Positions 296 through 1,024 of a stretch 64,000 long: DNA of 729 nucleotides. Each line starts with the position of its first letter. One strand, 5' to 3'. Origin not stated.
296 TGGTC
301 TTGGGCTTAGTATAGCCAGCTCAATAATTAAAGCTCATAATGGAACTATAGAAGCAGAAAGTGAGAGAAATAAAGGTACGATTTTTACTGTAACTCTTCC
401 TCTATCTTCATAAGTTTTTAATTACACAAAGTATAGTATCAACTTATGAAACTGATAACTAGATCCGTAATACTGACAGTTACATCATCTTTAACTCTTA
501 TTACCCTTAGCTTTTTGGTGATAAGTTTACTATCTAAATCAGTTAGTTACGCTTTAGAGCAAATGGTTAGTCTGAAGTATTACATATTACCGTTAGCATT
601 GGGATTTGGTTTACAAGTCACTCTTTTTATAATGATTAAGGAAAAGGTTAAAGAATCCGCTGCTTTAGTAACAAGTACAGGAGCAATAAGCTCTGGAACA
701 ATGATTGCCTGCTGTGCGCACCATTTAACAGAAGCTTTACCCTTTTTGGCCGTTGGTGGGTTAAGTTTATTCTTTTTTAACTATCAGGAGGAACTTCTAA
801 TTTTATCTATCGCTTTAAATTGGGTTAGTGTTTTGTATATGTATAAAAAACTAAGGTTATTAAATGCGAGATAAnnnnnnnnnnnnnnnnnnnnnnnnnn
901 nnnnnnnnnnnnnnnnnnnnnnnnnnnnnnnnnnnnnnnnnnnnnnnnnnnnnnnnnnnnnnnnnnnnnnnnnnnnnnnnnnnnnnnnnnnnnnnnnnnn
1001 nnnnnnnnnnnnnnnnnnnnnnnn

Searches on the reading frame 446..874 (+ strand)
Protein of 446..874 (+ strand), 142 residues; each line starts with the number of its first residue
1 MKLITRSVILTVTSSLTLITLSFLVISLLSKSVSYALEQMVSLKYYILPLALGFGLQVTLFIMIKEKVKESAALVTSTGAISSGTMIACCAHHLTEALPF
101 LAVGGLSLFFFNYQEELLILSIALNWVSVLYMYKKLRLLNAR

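Call 85: find_encoding_contigs(protein=window:446-874:+, flank=10000, max_places=2)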
Protein window:446-874:+ (142 aa): 24 contigs read that carry it; 2 places shown.
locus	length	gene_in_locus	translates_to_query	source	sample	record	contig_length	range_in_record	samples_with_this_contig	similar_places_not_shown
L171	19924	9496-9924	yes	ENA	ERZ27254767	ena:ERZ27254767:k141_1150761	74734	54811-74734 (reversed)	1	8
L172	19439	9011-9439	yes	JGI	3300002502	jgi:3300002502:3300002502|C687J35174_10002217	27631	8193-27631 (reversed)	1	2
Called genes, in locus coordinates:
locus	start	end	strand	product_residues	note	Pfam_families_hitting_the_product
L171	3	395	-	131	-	?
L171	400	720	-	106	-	-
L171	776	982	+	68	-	PF13560:HTH_31, PF12844:HTH_19, PF13413:HTH_25 (faint), PF13443:HTH_26, PF01381:HTH_3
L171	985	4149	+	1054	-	PF13086:AAA_11, PF13245:AAA_19 (faint), PF01443:Viral_helicase1 (faint), PF13604:AAA_30 (weak), PF13087:AAA_12, PF13091:PLDc_2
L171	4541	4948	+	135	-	PF01464:SLT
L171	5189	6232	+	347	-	PF02655:ATP-grasp_3, PF07478:Dala_Dala_lig_C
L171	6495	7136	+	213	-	-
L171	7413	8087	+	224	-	PF00072:Response_reg, PF00486:Trans_reg_C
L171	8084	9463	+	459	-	PF00672:HAMP (weak), PF00512:HisKA, PF02518:HATPase_c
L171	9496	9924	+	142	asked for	-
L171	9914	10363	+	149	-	-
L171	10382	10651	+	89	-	PF18926:DUF5676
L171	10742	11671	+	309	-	-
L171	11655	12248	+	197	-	PF22544:HYDIN_VesB_CFA65-like_Ig (faint), PF07610:DUF1573 (weak)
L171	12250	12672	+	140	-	PF07610:DUF1573, PF22544:HYDIN_VesB_CFA65-like_Ig (weak)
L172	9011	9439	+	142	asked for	-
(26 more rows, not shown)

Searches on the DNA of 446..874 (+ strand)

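Call 86: search_with_rna_model(model_id=R1, sources=[L171, L002, L163, L167, L169, L170, L168, L164], filters=off, max_evalue=1)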
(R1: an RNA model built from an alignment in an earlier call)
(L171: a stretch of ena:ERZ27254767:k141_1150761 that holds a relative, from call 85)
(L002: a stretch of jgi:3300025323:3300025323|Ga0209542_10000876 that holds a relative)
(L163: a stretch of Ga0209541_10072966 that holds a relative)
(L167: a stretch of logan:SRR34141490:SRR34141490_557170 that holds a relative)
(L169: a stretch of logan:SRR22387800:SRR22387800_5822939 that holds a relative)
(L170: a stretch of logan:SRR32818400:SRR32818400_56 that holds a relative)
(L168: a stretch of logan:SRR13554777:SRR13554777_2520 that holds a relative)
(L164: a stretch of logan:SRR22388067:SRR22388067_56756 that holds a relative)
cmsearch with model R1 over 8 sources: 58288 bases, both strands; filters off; matches with E-value up to 1: 6.
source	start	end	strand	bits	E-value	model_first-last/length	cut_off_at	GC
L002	15769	15801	-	36.9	2.3e-07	1-33/33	no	0.36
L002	13518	13549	-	36.1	3.7e-07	1-33/33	no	0.59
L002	15740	15771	+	31.5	5.9e-06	1-33/33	no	0.47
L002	10833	10865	+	26.6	0.00012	1-33/33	no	0.39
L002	10864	10895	-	24.7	0.00038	1-33/33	no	0.47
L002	15775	15795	+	18.6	0.015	7-27/33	no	0.29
